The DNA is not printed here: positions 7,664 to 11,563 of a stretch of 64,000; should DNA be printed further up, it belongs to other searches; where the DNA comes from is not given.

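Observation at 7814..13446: Sec-secreted RHS shell carrying two tandem discoidin (F5/8 type C) domains inserted between the YD-repeat shell and the RHS core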

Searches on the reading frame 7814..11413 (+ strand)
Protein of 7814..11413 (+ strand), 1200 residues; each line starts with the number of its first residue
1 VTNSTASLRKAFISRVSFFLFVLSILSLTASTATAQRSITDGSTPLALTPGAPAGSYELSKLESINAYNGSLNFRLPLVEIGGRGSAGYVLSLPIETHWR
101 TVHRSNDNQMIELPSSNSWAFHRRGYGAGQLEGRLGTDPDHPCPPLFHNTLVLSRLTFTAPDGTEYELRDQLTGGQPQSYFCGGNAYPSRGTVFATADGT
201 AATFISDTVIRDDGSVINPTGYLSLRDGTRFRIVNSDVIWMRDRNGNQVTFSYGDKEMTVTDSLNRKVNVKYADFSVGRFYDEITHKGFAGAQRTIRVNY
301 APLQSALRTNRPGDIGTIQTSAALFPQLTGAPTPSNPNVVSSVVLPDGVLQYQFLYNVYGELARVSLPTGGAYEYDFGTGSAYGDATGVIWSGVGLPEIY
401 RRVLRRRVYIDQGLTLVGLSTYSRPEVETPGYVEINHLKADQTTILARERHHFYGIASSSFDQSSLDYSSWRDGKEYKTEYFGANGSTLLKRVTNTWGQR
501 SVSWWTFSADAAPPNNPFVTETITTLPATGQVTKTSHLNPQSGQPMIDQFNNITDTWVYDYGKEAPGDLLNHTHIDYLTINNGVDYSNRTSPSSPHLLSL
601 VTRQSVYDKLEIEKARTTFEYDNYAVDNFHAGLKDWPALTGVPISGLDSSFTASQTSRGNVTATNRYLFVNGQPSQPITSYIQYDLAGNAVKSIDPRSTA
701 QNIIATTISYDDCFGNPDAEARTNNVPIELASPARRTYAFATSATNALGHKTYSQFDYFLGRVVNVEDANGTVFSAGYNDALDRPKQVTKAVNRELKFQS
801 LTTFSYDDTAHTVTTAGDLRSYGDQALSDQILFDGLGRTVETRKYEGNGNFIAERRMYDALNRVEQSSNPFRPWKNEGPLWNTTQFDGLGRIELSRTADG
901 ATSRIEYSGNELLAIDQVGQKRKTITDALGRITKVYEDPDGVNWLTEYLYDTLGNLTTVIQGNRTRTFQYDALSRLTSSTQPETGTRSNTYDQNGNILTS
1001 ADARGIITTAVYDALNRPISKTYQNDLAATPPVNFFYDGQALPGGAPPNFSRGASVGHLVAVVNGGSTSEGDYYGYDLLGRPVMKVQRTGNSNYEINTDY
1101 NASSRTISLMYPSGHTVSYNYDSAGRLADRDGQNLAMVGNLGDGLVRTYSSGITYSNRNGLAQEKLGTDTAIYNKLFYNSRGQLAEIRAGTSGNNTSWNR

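Call 53: predict_structure(alignment_id=A2)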
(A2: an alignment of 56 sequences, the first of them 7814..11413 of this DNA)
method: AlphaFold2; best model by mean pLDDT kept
length: 1200 residues; sequences in the alignment: 56
mean_pLDDT: 85.1   pTM: 0.81
mean pLDDT of the five models: 85.1, 84.4, 82.6, 82.4, 79.1
residues with pLDDT >= 90: 638; 70-90: 412; 50-70: 80; < 50: 70
segments of 3 or more residues with pLDDT < 50: 1-10, 27-35, 52-56, 1156-1200
pLDDT, mean of each block of 10 residues (from residue 1): 40 56 53 54 80 52 87 90 87 88 74 76 79 82 65 89 84 88 83 90 94 87 93 94 94 93 95 92 95 96 93 88 85 87 94 95 93 93 82 83 93 91 77 92 94 89 84 91 91 92 67 88 85 91 92 93 67 94 85 89 94 94 93 93 92 91 92 86 95 93 94 93 91 88 94 95 94 95 94 94 93 94 93 94 88 93 91 87 92 88 85 88 87 90 92 93 93 91 90 83 88 90 70 86 85 91 79 92 91 92 92 87 83 81 68 49 46 40 36 34
secondary structure, 60 per line:
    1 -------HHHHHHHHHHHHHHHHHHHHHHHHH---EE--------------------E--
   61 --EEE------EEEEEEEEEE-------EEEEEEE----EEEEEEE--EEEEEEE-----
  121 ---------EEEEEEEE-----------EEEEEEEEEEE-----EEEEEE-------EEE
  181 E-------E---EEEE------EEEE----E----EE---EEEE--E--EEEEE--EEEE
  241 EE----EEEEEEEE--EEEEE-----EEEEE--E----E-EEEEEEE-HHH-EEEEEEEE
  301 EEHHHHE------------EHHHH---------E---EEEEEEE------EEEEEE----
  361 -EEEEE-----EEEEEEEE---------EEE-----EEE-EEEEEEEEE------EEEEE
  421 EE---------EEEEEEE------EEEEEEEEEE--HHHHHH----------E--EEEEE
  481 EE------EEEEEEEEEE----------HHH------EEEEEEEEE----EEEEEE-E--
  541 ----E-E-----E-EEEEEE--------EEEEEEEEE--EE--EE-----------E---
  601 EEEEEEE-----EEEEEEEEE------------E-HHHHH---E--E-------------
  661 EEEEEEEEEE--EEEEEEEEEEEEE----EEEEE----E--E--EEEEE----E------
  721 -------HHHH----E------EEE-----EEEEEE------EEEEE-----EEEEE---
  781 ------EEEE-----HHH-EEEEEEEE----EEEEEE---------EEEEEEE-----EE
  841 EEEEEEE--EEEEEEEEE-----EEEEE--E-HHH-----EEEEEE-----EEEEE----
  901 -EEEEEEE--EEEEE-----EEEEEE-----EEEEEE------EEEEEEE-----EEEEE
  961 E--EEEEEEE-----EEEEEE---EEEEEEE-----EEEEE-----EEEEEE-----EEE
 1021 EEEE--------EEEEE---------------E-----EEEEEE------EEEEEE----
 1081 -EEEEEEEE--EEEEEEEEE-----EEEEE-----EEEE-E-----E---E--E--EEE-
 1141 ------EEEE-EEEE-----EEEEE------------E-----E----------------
elements in order (helices of 4 or more, strands of 3 or more residues): H8-32 E63-65 E72-81 E89-95 E100-106 E109-115 E130-137 E149-159 E165-170 E178-181 E193-196 E203-206 E221-224 E230-234 E237-242 E247-254 E257-261 E267-271 E281-287 E293-302 H303-306 H321-324 E338-344 E351-356 E362-366 E372-379 E389-391 E397-399 E401-409 E416-422 E432-438 E445-454 H457-462 E476-482 E489-498 E518-526 E531-536 E555-560 E569-577 E601-607 E613-621 H636-640 E661-670 E673-685 E690-694 E705-709 H728-731 E743-745 E751-756 E763-767 E773-777 E787-790 E800-807 E812-817 E827-833 E839-847 E850-858 E864-868 E881-886 E892-896 E902-908 E911-915 E921-926 E932-937 E944-950 E956-961 E964-970 E976-981 E985-991 E997-1001 E1007-1012 E1018-1024 E1033-1037 E1059-1064 E1071-1076 E1082-1089 E1092-1100 E1106-1110 E1116-1119 E1137-1139 E1147-1150 E1152-1155 E1161-1165
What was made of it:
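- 7919..12073 (+): Rhs/YD beta-cocoon wall, aa 36-1420, ending in the last YD hairpin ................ Model of aa 1-1200 has pLDDT 85 and pTM 0.81 and is all-beta from aa 63 (call 53).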

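Call 55: fold_search(model_id=the predicted structure, library=pdb)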
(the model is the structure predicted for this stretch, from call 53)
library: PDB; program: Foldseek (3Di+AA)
matches with E <= 10: 560; with E <= 0.001: 70
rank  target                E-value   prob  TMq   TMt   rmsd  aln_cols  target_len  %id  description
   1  7q97_A                3.6e-29  1.00  0.48  0.54   9.9      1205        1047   14  Structure of the bacterial type VI secretion system effector RhsA. (released 2021-12-22)
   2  8cp6_B                6.1e-29  1.00  0.27  0.30  19.2      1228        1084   14  Type six secretion system exported effector 5 (Tse5) (released 2023-12-06)
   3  8qja_D                1.1e-28  1.00  0.22  0.25  26.3      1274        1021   13  T6SS-linked Rhs repeat protein - Advenella mimigardefordensis VgrG-Rhs core (released 2024-09-25)
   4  8qja_A                6.6e-28  1.00  0.21  0.24  24.9      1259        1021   13  T6SS-linked Rhs repeat protein - Advenella mimigardefordensis VgrG-Rhs core (released 2024-09-25)
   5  8qjc                  7.7e-28  1.00  0.43  0.48   9.6      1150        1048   13  T6SS-linked Rhs repeat protein - Salmonella bongori Rhs-core domain with toxin domain (released 2024-09-25)
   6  8qjd_B                1.1e-27  1.00  0.46  0.51   8.1      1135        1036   12  T6SS-linked Rhs repeat protein - Salmonella bongori Rhs-core domain (released 2024-09-25)
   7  8qjb_A                1.9e-27  1.00  0.44  0.50   9.1      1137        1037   12  T6SS-linked Rhs repeat protein - Salmonella bongori Rhs-core domain extended N-terminus (released 2024-09-25)
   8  4o9x                  2.0e-27  1.00  0.49  0.30  16.5      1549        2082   11  Crystal Structure of TcdB2-TccC3 (released 2014-02-26)
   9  8qja_B                2.1e-27  1.00  0.21  0.24  25.6      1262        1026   12  T6SS-linked Rhs repeat protein - Advenella mimigardefordensis VgrG-Rhs core (released 2024-09-25)
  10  6h6f_F                3.1e-27  1.00  0.49  0.29  19.4      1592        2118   11  PTC3 holotoxin complex from Photorhabdus luminiscens - Mutant TcC-D651A (released 2018-10-03)
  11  8qja_C                3.1e-27  1.00  0.21  0.24  25.4      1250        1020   13  T6SS-linked Rhs repeat protein - Advenella mimigardefordensis VgrG-Rhs core (released 2024-09-25)
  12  6suq                  1.2e-26  1.00  0.51  0.30  17.7      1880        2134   10  Crystal Structure of TcdB2-TccC3-TEV (released 2019-12-04)
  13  6h6g                  1.3e-26  1.00  0.49  0.29  18.2      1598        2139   11  Crystal Structure of TcdB2-TccC3 without hypervariable C-terminal region (released 2018-10-03)
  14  6sup                  1.6e-26  1.00  0.48  0.28  19.5      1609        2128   11  Crystal Structure of TcdB2-TccC3-Cdc42 (released 2019-12-04)
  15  7pq5                  3.3e-26  1.00  0.20  0.22  26.7      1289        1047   12  Photorhabdus laumondii T6SS-associated Rhs protein carrying the Tre23 toxin domain (released 2021-12-01)
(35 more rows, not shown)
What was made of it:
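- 7919..12073 (+): Foldseek top hits are RhsA 7q97 (E 4e-29), Tse5, S. bongori Rhs and TcdB2-TccC3, followed by teneurins and, lower in the list, SGS1 (call 55).
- On Rhs / YD-repeat cocoon polymorphic toxins: Foldseek probability is 1.00 to 7q97, 8cp6, 8qjb-d, 4o9x and teneurins (calls 53, 55).
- Closest known: T6SS-associated Rhs effectors. Different: The wall is longer, about 1385 aa before the slot; the solved T6SS Rhs chains matched in call 55 are about 1020-1085 residues in total.
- Closest known: Bacterial teneurin-like proteins. Different: The protein here has the Rhs core with DPxGL and matches T6SS Rhs and TcBC better than teneurins (TM about 0.2, call 55).
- Closest known: Tc toxin BC subunits. 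Same: Cocoon fold, core autoprotease and encapsulated variable tail (call 55).
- TcdB2-TccC3 and SGS1 are among the fold matches (call 55). The best fold matches are T6SS Rhs effectors (call 55).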

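Call 89: find_related_loci(query=A2, collection=genome_contigs, flank=5000)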
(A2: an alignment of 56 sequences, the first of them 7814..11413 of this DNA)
Query A2 (1200 aa) in genome_contigs; peptide patterns used: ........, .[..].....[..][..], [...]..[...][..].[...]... (x = any residue, [..] = any of these).
597 stretches matched a pattern (row limit reached: there are more); 340 encode a relative of the query (tblastn E <= 1e-3); the best 80 are kept; 80 distinct loci.
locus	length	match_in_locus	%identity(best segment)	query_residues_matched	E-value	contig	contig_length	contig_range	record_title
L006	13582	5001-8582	64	1-1200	0e+0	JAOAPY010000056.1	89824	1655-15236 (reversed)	MAG: Acidobacteria bacterium isolate RYN_26 scaffold_583554, whole genome shotgun sequence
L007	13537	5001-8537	46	35-1200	0e+0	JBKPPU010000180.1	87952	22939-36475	MAG: Acidobacteriota bacterium isolate GS_EKS_MAG_00094 GS_EKS_000000751704, whole genome shotgun sequence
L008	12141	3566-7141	45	22-1198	0e+0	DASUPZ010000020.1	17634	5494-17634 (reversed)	MAG TPA_asm: Pyrinomonadaceae bacterium isolate SMAG_U1668 k141_280480, whole genome shotgun sequence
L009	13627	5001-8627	44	9-1200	0e+0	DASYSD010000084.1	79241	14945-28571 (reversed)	MAG TPA_asm: Pyrinomonadaceae bacterium isolate SMAG_U4529 k141_731591, whole genome shotgun sequence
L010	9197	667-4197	44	18-1200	0e+0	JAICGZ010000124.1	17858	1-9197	MAG: Pyrinomonadaceae bacterium isolate CK_bin.38 k141_1722707_length_17858_cov_20.6707, whole genome shotgun sequence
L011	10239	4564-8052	45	16-1197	0e+0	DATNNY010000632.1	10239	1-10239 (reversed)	MAG TPA_asm: Pyrinomonadaceae bacterium isolate SMAG_U11517 k141_220352, whole genome shotgun sequence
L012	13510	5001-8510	44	19-1200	0e+0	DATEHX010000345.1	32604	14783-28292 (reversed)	MAG TPA_asm: Pyrinomonadaceae bacterium isolate SMAG_U8822 k141_2190569, whole genome shotgun sequence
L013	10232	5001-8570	45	19-1200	0e+0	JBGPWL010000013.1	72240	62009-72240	MAG: Pyrinomonadaceae bacterium isolate OBJ1_062018_090_65 k141_1522906_length_72240_cov_19.8804, whole genome shotgun s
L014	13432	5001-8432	47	20-1197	0e+0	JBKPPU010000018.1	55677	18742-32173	MAG: Acidobacteriota bacterium isolate GS_EKS_MAG_00094 GS_EKS_000002122394, whole genome shotgun sequence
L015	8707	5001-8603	47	8-1200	0e+0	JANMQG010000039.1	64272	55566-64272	MAG: Chloracidobacterium sp. isolate OTE_51_metabat_289 OTE_51_k141_788257, whole genome shotgun sequence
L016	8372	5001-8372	45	11-1152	0e+0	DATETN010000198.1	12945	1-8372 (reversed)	MAG TPA_asm: Pyrinomonadaceae bacterium isolate SMAG_U8316 k141_1573567, whole genome shotgun sequence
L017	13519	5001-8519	44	42-1200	0e+0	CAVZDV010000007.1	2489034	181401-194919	MAG: uncultured Acidobacteriota bacterium isolate MFD09212.bin.1.122 genome assembly, contig: contig_9756, whole genome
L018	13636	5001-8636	43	11-1197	0e+0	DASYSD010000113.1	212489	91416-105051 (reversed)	MAG TPA_asm: Pyrinomonadaceae bacterium isolate SMAG_U4529 k141_2871455, whole genome shotgun sequence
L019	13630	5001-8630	47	26-1200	0e+0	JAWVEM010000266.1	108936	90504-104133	MAG: Blastocatellia bacterium isolate BP_43 scaffold_4266275, whole genome shotgun sequence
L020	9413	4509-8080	42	1-1200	0e+0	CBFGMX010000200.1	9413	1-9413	MAG TPA_asm: uncultured bacterium isolate SRR29873488_binner23_Refined_1 genome assembly, contig: ERZ27315275.694, whole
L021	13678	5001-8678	42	5-1200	0e+0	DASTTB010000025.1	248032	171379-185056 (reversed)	MAG TPA_asm: Pyrinomonadaceae bacterium isolate SMAG_U2295 k141_1108306, whole genome shotgun sequence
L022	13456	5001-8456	43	7-1200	0e+0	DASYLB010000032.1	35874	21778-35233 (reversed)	MAG TPA_asm: Pyrinomonadaceae bacterium isolate SMAG_U4337 k141_635643, whole genome shotgun sequence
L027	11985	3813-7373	43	38-1200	0e+0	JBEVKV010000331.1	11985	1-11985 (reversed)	MAG: Pyrinomonadaceae bacterium isolate T4R1UO_autometa_bin_0001 T4R1UO_autometa_bin_0001_k133_8066749, whole genome sho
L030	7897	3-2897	45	203-1200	0e+0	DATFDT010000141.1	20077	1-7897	MAG TPA_asm: Pyrinomonadaceae bacterium isolate SMAG_U8587 k141_753124, whole genome shotgun sequence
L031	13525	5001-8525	43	42-1200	0e+0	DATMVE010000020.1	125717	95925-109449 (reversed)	MAG TPA_asm: Pyrinomonadaceae bacterium isolate SMAG_U13060 k141_451076, whole genome shotgun sequence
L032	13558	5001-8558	39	12-1200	0e+0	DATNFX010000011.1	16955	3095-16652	MAG TPA_asm: Pyrinomonadaceae bacterium isolate SMAG_U11306 k141_1242546, whole genome shotgun sequence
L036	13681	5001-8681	40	20-1200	0e+0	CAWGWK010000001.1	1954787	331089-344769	MAG: uncultured Acidobacteriota bacterium isolate MFD09206.bin.1.124 genome assembly, contig: contig_5164, whole genome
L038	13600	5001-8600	39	15-1200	0e+0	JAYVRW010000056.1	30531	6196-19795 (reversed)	MAG: Blastocatellia bacterium isolate GL73_DN_metabat_76 GL73_DN_metabat_76_55, whole genome shotgun sequence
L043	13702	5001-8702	38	1-1200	0e+0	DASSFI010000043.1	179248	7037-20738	MAG TPA_asm: Pyrinomonadaceae bacterium isolate SMAG_U1001 k141_645197, whole genome shotgun sequence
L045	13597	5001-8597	43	4-1200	0e+0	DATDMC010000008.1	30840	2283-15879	MAG TPA_asm: Pyrinomonadaceae bacterium isolate SMAG_U400 k141_116466, whole genome shotgun sequence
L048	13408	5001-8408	38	25-1200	0e+0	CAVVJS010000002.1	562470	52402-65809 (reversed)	MAG: Pyrinomonadaceae bacterium isolate MFD09212.bin.1.138 genome assembly, contig: contig_17525, whole genome shotgun s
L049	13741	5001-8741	36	9-1200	0e+0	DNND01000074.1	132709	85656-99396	MAG TPA_asm: Blastocatellia bacterium isolate UBA11741 contig_374, whole genome shotgun sequence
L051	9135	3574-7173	38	19-1200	0e+0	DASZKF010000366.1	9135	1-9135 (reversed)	MAG TPA_asm: Pyrinomonadaceae bacterium isolate SMAG_U6648 k141_963724, whole genome shotgun sequence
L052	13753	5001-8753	44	12-1200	0e+0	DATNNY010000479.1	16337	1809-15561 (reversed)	MAG TPA_asm: Pyrinomonadaceae bacterium isolate SMAG_U11517 k141_1235220, whole genome shotgun sequence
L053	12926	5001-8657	37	10-1200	0e+0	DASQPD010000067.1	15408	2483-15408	MAG TPA_asm: Pyrinomonadaceae bacterium isolate SMAG_U10820 k141_276276, whole genome shotgun sequence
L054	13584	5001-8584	43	17-1200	0e+0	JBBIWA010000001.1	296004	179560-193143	MAG: Acidobacteriota bacterium isolate ETS170220_bin_9 NODE_8_length_296004_cov_4.88142, whole genome shotgun sequence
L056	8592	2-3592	37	25-1200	0e+0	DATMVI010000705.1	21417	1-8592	MAG TPA_asm: Pyrinomonadaceae bacterium isolate SMAG_U13064 k141_455905, whole genome shotgun sequence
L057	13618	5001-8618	38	16-1200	0e+0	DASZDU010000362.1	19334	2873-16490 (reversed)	MAG TPA_asm: Pyrinomonadaceae bacterium isolate SMAG_U6476 k141_74485, whole genome shotgun sequence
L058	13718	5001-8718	38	19-1200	0e+0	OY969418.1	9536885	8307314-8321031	MAG: uncultured Acidobacteriota bacterium isolate MFD09212.bin.c.1 genome assembly, chromosome: 1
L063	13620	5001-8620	42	17-1200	0e+0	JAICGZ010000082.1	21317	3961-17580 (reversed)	MAG: Pyrinomonadaceae bacterium isolate CK_bin.38 k141_131030_length_21317_cov_15.6104, whole genome shotgun sequence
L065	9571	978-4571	36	20-1200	5e-169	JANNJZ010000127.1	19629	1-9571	MAG: Pyrinomonadaceae bacterium isolate SOY_4_C_metabat_258 SOY_4_C_k141_2735832, whole genome shotgun sequence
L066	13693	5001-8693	40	42-1200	0e+0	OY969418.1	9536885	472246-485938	MAG: uncultured Acidobacteriota bacterium isolate MFD09212.bin.c.1 genome assembly, chromosome: 1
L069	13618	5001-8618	36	40-1200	1e-165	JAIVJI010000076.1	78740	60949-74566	MAG: Acidobacteria bacterium isolate MAG45 MTG45_714, whole genome shotgun sequence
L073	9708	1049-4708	38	38-1200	0e+0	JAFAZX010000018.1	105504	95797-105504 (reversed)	MAG: Acidobacteriota bacterium isolate CP_BM_RX_R9_16 BM_RX_R9_k147_194246, whole genome shotgun sequence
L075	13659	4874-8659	36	1-1200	0e+0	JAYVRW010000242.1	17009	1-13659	MAG: Blastocatellia bacterium isolate GL73_DN_metabat_76 GL73_DN_metabat_76_241, whole genome shotgun sequence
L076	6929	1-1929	45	555-1200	2e-160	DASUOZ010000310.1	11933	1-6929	MAG TPA_asm: Pyrinomonadaceae bacterium isolate SMAG_U1641 k141_1064721, whole genome shotgun sequence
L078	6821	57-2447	41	433-1200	1e-159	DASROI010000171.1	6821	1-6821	MAG TPA_asm: Pyrinomonadaceae bacterium isolate SMAG_U10264 k141_1653504, whole genome shotgun sequence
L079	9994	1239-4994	35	21-1200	7e-154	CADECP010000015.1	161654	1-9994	MAG: uncultured Acidobacteria bacterium isolate Acidobacteria sp. RBC074 genome assembly, contig: MAG074_15, whole genom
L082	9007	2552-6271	33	9-1200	5e-146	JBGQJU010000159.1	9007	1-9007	MAG: Pyrinomonadaceae bacterium isolate OBJ2_061818_070_16 k141_1710437_length_9007_cov_10.0233, whole genome shotgun se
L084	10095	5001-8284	36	20-1200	9e-143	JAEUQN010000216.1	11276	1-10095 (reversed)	MAG: Blastocatellia bacterium isolate new MAG-252 NODE_216_length_11276_cov_4.806590, whole genome shotgun sequence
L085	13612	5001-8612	43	9-1200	0e+0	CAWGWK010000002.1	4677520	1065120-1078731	MAG: uncultured Acidobacteriota bacterium isolate MFD09206.bin.1.124 genome assembly, contig: contig_908, whole genome s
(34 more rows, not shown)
